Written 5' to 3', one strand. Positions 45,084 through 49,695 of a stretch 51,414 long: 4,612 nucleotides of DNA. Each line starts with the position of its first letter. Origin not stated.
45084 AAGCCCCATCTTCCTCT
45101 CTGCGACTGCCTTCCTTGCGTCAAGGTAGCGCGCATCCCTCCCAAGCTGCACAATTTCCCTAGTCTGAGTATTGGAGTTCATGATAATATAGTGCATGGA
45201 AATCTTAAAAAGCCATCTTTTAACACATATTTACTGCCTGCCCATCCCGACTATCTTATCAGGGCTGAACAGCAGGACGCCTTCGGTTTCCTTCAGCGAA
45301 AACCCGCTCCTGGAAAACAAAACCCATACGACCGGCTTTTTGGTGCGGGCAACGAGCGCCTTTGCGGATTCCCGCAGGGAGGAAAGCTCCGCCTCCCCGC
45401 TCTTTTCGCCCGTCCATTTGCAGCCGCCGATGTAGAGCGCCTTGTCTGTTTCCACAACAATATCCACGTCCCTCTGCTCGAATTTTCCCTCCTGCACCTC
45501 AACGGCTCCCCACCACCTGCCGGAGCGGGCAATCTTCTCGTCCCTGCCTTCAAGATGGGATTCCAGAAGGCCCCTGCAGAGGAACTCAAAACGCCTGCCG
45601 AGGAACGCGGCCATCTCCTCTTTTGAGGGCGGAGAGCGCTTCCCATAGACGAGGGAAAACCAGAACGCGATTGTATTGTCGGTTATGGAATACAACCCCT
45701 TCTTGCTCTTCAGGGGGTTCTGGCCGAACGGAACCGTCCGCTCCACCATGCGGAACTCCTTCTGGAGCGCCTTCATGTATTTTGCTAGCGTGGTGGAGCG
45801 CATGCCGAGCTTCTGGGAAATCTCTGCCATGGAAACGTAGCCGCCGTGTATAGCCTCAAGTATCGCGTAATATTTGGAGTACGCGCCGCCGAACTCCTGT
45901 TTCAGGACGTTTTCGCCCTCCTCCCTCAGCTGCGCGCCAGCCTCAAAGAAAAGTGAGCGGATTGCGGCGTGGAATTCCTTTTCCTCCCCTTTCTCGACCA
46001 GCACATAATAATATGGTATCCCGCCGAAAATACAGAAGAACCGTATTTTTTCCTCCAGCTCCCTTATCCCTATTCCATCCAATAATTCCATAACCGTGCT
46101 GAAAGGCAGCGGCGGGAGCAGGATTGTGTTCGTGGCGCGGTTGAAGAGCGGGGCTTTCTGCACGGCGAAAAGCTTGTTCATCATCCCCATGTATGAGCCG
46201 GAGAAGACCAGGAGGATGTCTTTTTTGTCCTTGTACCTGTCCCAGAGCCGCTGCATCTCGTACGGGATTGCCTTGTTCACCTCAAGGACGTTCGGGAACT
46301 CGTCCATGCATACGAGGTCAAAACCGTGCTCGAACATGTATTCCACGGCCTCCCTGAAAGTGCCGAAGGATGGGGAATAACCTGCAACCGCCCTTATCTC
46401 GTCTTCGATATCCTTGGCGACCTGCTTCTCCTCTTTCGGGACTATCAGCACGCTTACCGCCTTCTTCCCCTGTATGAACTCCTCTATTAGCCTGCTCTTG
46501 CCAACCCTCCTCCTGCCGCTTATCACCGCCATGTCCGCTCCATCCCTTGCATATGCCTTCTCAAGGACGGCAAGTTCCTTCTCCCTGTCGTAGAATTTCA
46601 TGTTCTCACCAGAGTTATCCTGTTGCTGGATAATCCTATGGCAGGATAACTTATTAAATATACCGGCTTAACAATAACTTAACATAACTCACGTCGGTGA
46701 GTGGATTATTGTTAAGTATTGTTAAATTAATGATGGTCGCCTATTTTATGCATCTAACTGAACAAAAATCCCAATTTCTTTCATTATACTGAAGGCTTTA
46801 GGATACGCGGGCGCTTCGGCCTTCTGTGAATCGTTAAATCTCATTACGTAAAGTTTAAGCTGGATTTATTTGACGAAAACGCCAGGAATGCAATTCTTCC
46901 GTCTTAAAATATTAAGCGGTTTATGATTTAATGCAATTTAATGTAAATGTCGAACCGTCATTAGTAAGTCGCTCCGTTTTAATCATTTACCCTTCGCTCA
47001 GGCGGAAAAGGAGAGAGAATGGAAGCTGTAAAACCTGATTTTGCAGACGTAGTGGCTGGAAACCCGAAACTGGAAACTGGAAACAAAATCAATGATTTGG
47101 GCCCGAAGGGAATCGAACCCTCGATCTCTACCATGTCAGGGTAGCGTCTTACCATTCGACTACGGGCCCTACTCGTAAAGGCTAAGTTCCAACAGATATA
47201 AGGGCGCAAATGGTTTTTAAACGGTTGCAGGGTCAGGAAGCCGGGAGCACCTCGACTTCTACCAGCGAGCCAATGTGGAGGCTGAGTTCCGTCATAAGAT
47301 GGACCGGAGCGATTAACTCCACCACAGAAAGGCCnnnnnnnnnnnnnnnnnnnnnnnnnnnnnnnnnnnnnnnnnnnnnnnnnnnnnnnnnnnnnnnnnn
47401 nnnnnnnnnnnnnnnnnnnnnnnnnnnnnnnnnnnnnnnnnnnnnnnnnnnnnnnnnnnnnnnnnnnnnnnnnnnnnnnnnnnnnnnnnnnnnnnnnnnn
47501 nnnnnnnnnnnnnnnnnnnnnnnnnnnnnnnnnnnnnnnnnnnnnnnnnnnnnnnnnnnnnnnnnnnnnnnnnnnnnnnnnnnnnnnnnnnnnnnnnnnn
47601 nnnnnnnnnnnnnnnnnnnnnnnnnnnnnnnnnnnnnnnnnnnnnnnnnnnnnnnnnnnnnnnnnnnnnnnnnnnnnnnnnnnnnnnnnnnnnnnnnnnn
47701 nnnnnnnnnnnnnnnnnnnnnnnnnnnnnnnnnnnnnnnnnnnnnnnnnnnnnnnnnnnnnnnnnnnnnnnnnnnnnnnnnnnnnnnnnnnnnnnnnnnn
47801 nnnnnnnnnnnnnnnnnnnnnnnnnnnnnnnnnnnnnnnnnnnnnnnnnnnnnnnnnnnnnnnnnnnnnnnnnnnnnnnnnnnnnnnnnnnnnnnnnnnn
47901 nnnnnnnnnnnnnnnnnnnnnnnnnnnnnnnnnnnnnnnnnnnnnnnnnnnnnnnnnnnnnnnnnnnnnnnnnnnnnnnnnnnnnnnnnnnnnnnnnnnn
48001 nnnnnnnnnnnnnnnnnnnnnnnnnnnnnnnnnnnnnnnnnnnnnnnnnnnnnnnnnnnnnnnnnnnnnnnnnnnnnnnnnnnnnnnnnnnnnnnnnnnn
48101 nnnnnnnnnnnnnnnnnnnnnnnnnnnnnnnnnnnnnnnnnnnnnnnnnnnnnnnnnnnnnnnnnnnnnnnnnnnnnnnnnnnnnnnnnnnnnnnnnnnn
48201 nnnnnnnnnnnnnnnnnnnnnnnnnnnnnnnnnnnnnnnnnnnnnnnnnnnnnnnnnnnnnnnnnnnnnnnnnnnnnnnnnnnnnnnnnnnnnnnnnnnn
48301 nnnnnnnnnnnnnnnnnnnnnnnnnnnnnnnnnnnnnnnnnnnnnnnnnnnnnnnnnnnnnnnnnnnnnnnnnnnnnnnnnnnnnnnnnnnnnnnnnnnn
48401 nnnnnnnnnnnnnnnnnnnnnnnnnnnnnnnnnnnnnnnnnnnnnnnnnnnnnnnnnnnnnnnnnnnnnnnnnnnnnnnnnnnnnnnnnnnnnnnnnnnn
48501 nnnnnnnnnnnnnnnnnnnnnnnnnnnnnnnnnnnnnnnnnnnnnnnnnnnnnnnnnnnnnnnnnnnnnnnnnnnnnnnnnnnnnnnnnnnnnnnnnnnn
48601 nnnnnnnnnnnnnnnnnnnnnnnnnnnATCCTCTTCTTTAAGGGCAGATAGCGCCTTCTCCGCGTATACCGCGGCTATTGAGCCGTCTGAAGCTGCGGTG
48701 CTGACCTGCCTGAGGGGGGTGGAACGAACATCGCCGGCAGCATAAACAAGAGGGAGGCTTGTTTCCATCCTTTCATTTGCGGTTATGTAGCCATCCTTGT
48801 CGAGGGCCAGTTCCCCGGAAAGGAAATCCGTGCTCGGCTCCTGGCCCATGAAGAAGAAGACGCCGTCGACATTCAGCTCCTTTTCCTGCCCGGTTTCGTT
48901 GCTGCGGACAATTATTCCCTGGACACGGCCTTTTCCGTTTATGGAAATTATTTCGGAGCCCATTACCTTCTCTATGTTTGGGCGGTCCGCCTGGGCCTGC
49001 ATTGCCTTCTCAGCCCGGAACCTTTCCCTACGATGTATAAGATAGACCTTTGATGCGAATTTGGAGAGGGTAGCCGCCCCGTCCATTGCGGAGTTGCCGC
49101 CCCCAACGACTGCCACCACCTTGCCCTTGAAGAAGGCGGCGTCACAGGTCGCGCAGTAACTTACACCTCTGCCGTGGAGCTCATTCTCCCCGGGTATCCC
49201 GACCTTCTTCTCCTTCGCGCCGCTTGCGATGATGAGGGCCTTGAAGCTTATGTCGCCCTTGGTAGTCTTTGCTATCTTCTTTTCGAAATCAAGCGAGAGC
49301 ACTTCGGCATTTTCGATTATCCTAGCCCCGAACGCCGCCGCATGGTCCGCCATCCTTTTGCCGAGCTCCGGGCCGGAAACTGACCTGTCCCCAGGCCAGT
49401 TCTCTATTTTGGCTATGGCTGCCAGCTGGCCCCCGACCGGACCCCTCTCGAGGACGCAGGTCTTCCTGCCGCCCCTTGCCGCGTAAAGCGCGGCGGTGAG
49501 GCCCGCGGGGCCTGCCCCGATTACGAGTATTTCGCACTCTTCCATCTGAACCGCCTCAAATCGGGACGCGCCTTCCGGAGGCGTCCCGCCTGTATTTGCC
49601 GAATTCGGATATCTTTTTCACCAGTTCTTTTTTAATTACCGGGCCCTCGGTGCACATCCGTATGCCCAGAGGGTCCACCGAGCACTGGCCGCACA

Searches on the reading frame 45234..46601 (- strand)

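Call 85: search_protein_families(library=pfam, proteins=[window:45234-46601:-], max_evalue=0.001)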
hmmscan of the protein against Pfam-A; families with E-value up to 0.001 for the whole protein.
window:45234-46601:- (456 aa): 3 families
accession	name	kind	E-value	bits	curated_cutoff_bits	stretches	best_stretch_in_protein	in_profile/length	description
PF01637.24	ATPase_2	-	6.1e-16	59.3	33.2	1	3-198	1-221/225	ATPase domain predominantly from Archaea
PF03008.20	DUF234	-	7.3e-08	33.2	22.5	1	327-403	25-96/100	Archaea bacterial proteins of unknown function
PF13173.12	AAA_14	-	1.4e-06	28.8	27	1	24-167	4-125/129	AAA domain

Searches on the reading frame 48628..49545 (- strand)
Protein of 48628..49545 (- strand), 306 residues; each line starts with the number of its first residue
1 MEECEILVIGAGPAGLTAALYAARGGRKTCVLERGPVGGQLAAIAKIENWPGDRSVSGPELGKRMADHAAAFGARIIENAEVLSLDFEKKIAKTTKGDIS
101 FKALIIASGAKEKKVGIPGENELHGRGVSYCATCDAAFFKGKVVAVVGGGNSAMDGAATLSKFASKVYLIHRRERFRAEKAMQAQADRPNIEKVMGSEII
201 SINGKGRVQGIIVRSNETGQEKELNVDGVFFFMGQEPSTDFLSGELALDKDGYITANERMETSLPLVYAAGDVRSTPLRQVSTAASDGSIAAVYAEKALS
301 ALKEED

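Call 85: search_protein_families(library=pfam, proteins=[window:48628-49545:-], max_evalue=0.001)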
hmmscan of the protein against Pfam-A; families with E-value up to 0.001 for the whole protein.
window:48628-49545:- (306 aa): 12 families
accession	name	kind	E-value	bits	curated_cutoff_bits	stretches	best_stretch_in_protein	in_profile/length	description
PF07992.20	Pyr_redox_2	-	7.6e-52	177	26.1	1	6-288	3-291/291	Pyridine nucleotide-disulphide oxidoreductase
PF13738.12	Pyr_redox_3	-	4.4e-26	92.3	30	2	55-271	77-305/305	Pyridine nucleotide-disulphide oxidoreductase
PF00070.33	Pyr_redox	-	1.7e-15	57.8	22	1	144-214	2-80/82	Pyridine nucleotide-disulphide oxidoreductase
PF01266.30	DAO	-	8.6e-12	45.7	27.9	2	6-39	2-37/353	FAD dependent oxidoreductase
PF12831.13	FAD_oxidored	-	2e-08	34.4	27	1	5-43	1-40/416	FAD dependent oxidoreductase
PF00890.30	FAD_binding_2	-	3.4e-08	33.5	20.4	1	6-42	2-39/414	FAD binding domain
PF03486.20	HI0933_like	-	3e-07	30.6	50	1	5-37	2-34/244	HI0933-like protein Rossmann domain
PF13450.12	NAD_binding_8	-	4e-06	27.4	21.9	1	8-40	1-34/68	NAD(P)-binding Rossmann-like domain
PF01494.25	FAD_binding_3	-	5.3e-06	26.3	22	1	3-34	1-32/349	FAD binding domain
PF01134.28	GIDA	-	5.7e-06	26.1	22.1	1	6-85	2-72/391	Glucose inhibited division protein A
PF01946.23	Thi4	-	7.9e-06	25.7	26.2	1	3-34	17-49/235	Thi4 family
PF00743.25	FMO-like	-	0.00033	19.7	22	1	116-173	158-215/532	Flavin-binding monooxygenase-like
